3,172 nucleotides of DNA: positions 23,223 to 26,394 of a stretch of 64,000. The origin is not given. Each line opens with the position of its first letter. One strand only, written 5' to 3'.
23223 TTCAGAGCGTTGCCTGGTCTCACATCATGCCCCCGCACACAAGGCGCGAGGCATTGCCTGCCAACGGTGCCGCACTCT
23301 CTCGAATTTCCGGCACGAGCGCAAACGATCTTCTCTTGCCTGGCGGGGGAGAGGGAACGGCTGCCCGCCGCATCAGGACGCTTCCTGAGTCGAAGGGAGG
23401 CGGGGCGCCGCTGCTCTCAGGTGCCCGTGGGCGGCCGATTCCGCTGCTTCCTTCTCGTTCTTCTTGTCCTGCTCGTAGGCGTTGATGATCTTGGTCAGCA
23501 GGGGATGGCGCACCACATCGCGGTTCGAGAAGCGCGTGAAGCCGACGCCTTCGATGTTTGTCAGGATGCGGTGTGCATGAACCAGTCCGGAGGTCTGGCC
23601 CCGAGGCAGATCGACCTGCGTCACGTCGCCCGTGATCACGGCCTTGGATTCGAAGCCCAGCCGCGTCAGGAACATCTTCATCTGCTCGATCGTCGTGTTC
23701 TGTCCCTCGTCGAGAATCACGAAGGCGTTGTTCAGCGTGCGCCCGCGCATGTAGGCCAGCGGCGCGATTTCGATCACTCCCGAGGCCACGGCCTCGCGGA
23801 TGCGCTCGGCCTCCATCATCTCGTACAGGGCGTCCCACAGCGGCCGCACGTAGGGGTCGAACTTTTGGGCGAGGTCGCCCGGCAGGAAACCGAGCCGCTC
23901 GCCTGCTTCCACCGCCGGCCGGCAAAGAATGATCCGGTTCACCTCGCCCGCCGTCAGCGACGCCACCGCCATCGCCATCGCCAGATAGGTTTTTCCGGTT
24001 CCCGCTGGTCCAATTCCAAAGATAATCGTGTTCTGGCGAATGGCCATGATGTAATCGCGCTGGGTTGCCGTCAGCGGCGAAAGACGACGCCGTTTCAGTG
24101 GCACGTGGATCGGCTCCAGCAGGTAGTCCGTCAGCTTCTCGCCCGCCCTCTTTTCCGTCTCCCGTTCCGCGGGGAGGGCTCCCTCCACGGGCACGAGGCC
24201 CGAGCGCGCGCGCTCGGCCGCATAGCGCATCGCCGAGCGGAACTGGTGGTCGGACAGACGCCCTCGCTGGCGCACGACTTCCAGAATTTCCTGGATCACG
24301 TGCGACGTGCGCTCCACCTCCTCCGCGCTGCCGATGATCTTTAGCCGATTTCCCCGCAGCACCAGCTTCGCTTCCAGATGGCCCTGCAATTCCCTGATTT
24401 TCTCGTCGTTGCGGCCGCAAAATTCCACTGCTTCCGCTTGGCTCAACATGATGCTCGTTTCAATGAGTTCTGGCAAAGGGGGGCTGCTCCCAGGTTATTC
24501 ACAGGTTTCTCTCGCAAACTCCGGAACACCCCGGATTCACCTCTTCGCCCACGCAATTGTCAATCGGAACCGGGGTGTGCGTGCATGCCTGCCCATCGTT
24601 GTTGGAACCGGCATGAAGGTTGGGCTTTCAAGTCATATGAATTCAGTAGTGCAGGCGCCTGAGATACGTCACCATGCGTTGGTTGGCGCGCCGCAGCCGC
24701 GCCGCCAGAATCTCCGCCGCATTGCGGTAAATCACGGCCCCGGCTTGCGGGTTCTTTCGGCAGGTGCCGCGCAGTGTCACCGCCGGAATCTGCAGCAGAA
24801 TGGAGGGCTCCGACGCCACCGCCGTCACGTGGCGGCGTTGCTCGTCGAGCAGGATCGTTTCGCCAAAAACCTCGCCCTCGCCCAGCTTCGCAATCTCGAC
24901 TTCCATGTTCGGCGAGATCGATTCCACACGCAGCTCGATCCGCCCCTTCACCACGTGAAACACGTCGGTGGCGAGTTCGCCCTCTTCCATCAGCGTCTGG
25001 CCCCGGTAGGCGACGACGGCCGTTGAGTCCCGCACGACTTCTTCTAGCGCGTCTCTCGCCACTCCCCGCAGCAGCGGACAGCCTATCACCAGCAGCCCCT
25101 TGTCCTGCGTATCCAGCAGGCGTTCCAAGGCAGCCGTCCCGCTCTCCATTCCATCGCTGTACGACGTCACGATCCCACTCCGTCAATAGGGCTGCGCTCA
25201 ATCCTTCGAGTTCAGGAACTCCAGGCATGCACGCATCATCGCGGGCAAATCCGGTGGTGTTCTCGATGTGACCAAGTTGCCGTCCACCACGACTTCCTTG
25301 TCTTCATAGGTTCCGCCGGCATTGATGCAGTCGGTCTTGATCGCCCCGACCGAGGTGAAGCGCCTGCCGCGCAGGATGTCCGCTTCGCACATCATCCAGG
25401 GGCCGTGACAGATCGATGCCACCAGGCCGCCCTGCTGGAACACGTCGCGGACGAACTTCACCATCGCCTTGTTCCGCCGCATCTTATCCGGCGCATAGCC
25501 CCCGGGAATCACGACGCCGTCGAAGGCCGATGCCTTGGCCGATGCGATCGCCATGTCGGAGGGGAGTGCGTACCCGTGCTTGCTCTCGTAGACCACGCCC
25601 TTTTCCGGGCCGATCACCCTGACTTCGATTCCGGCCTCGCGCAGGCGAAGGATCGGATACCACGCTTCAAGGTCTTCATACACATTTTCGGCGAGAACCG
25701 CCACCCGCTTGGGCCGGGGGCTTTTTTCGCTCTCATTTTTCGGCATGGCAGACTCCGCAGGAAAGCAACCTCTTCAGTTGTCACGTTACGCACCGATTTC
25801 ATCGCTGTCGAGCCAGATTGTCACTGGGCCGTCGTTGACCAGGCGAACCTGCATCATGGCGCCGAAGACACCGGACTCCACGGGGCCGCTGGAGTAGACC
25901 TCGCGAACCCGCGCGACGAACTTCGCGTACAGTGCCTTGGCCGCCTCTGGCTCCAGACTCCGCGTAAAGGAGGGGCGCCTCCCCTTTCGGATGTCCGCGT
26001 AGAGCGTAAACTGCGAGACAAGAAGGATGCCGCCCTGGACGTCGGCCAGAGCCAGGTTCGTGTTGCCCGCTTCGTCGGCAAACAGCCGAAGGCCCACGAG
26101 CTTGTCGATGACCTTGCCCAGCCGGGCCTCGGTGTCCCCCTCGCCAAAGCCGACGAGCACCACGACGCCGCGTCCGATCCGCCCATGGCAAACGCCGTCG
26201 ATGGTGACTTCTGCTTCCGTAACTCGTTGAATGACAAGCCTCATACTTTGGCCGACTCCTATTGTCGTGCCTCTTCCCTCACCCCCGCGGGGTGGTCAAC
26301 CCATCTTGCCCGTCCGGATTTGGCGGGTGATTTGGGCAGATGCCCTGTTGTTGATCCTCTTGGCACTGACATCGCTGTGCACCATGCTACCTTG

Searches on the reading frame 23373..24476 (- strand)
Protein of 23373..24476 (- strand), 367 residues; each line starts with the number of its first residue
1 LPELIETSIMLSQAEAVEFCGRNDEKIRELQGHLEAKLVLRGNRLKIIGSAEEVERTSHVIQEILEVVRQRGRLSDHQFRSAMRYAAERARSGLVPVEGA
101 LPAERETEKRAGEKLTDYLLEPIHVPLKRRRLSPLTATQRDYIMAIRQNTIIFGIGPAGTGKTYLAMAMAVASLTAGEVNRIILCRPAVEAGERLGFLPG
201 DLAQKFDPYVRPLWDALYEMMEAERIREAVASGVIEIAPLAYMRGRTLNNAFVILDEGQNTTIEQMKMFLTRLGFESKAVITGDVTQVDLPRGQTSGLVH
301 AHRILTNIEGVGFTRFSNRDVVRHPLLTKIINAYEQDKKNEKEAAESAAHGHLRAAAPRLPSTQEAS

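Call 53: search_protein_families(library=pfam, proteins=[window:23373-24476:-])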
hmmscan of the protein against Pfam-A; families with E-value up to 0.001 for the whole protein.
window:23373-24476:- (367 aa): 5 families
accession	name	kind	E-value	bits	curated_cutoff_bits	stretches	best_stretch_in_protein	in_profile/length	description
PF02562.22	PhoH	-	1.5e-93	312.4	27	1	132-335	2-205/205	PhoH-like protein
PF13245.12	AAA_19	-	2.4e-07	31.5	25.1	1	142-288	4-129/134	AAA domain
PF13604.12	AAA_30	-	1.9e-06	28.2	27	1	135-289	2-129/191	AAA domain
PF01695.23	IstB_IS21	-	8.3e-05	22.6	24.1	1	147-178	90-121/238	IstB-like ATP binding protein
PF01057.23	Parvo_NS1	-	0.00026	20.5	20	1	127-180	88-144/271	Parvovirus non-structural protein NS1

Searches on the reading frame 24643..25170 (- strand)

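Call 53: search_protein_families(library=pfam, proteins=[window:24643-25170:-])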
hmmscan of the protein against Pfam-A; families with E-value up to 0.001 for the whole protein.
window:24643-25170:- (175 aa): 1 family
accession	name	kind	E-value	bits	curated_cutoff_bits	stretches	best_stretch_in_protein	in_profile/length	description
PF00027.35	cNMP_binding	-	1.3e-15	57.6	27.5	1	55-139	5-88/89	Cyclic nucleotide-binding domain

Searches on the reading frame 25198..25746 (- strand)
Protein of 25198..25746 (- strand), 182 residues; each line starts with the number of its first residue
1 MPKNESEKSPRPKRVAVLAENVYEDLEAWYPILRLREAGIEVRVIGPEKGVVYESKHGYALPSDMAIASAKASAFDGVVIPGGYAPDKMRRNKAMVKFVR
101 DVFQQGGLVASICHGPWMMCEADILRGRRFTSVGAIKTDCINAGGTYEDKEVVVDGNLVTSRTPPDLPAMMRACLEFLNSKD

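Call 53: search_protein_families(library=pfam, proteins=[window:25198-25746:-])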
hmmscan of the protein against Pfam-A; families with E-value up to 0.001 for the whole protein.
window:25198-25746:- (182 aa): 1 family
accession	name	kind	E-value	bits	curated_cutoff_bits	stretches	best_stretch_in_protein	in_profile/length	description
PF01965.30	DJ-1_PfpI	-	2.9e-51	174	26.6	1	13-176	1-164/165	DJ-1/PfpI family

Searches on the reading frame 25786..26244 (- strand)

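Call 53: search_protein_families(library=pfam, proteins=[window:25786-26244:-])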
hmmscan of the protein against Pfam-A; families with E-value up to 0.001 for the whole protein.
window:25786-26244:- (152 aa): 1 family
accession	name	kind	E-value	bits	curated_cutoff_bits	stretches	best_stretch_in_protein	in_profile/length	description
PF02580.21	Tyr_Deacylase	-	3.3e-56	190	25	1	2-146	1-144/144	D-Tyr-tRNA(Tyr) deacylase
